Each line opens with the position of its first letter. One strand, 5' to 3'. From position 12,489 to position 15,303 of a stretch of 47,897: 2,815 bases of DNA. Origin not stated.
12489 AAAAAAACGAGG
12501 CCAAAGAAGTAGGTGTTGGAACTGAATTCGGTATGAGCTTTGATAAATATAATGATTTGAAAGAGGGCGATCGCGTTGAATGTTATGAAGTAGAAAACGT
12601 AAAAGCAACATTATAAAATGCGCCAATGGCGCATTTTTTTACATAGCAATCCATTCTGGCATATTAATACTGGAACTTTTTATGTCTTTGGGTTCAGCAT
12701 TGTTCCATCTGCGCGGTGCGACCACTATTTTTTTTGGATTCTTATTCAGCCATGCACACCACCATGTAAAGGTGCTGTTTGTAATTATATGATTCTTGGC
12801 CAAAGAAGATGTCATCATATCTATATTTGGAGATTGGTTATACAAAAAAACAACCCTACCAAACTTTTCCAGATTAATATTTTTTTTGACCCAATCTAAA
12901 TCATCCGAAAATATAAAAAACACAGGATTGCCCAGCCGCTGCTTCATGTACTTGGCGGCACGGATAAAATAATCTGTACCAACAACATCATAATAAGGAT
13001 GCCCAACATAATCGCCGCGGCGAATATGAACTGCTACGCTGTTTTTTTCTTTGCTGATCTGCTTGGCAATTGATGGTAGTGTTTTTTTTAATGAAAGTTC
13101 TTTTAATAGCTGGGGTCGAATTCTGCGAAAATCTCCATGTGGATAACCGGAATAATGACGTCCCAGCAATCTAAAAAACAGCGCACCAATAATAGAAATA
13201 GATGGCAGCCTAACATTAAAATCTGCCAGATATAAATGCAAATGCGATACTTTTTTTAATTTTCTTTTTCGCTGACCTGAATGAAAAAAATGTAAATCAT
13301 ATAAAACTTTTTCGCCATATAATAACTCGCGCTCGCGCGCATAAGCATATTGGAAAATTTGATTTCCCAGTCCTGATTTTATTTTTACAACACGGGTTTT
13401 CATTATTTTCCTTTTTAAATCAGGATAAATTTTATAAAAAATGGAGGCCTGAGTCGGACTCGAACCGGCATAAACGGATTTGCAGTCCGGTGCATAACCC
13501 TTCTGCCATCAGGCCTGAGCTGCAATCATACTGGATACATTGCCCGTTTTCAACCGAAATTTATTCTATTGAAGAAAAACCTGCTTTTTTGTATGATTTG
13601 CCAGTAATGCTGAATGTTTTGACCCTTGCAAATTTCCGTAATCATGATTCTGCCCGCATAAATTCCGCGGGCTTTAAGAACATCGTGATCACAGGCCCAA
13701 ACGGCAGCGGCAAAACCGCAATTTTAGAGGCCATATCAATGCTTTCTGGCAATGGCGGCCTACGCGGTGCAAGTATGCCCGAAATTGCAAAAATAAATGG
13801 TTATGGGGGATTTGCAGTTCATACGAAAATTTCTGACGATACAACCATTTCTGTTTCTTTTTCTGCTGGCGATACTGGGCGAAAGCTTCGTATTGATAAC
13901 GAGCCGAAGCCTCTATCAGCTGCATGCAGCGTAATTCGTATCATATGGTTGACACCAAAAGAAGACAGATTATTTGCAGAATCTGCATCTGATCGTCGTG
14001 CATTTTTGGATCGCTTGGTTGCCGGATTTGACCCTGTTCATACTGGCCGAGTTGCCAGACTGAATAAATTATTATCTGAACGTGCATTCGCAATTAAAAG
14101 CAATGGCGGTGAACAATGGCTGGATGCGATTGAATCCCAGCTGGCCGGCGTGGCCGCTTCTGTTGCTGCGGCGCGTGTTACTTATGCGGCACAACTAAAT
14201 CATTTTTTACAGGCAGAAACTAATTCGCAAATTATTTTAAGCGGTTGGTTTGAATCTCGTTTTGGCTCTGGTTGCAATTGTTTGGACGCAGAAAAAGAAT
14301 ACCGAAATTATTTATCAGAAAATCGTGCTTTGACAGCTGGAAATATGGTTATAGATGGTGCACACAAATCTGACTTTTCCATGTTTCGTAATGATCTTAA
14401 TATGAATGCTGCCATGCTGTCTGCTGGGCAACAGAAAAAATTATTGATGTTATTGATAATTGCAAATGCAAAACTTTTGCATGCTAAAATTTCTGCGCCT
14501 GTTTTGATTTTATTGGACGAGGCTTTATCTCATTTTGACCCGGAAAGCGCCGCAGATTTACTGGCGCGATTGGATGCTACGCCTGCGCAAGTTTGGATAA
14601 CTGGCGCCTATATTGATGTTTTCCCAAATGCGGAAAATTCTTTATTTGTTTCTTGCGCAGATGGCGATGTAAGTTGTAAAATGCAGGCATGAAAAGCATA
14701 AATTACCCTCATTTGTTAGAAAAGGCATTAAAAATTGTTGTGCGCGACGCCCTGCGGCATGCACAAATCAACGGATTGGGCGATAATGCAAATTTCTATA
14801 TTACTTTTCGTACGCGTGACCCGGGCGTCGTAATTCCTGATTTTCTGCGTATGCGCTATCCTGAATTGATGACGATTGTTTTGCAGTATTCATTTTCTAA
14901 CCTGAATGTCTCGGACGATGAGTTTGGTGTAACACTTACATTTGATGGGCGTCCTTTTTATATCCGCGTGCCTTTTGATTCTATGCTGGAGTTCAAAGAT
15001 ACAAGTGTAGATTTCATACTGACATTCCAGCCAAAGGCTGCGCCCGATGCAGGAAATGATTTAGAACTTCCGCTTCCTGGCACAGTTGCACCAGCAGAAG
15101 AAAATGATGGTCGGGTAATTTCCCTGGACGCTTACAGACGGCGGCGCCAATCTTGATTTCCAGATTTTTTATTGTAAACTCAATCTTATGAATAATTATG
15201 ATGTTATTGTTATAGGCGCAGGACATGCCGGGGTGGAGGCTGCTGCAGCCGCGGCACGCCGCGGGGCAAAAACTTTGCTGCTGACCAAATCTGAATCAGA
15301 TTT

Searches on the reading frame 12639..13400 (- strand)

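Call 27: search_protein_families(library=pfam, proteins=[window:12639-13400:-], max_evalue=0.0001)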
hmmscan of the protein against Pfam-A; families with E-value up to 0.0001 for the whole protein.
window:12639-13400:- (253 aa): 1 family
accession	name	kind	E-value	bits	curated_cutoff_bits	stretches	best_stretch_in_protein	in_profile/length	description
PF01531.22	Glyco_transf_11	-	1.1e-30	107.3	23.9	1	114-252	157-296/298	Glycosyl transferase family 11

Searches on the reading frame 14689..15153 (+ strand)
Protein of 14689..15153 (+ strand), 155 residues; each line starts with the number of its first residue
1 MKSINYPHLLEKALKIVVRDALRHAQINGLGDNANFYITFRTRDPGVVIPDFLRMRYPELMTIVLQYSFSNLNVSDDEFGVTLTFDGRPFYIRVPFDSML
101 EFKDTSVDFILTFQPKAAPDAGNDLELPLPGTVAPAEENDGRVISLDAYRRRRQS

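Call 28: search_protein_families(library=pfam, proteins=[window:14689-15153:+], max_evalue=0.0001)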
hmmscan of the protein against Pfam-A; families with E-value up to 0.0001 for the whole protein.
window:14689-15153:+ (155 aa): 1 family
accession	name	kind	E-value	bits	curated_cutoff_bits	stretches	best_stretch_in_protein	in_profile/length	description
PF04386.18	SspB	-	2.9e-28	99.3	27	1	11-123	4-117/156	Stringent starvation protein B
